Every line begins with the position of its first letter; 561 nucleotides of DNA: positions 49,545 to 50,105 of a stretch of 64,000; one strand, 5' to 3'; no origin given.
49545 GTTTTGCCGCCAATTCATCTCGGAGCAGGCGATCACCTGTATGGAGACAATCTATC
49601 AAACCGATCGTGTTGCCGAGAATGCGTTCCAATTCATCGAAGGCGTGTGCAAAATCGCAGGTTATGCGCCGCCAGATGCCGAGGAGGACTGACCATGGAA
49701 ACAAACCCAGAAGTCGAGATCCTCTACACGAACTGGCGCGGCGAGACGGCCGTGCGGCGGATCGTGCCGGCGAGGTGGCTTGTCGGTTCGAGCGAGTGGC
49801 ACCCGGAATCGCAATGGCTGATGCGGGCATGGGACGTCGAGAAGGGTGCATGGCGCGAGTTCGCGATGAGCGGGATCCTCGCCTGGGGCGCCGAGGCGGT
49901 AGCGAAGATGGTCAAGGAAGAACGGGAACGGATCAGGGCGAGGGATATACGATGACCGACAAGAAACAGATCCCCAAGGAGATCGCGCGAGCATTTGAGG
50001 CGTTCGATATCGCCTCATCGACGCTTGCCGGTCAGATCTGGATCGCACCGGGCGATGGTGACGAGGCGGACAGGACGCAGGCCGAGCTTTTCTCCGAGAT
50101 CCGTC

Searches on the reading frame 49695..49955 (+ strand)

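Call 62: search_protein_families(library=pfam, max_evalue=0.01, proteins=[window:49695-49955:+])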
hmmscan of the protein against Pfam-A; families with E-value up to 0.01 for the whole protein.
window:49695-49955:+ (86 aa): 1 family
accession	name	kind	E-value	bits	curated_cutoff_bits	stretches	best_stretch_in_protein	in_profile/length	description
PF13280.12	WYL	-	0.0022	18.4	21.8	1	6-62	15-66/70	WYL domain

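Call 69: search_protein_families(library=phrogs, max_evalue=0.001, proteins=[window:49695-49955:+])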
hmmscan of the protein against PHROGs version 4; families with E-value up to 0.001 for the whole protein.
window:49695-49955:+ (86 aa): 1 family
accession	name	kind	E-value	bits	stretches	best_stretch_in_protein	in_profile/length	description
phrog_3715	-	unknown function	8.2e-23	82.2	1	3-73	128-198/251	-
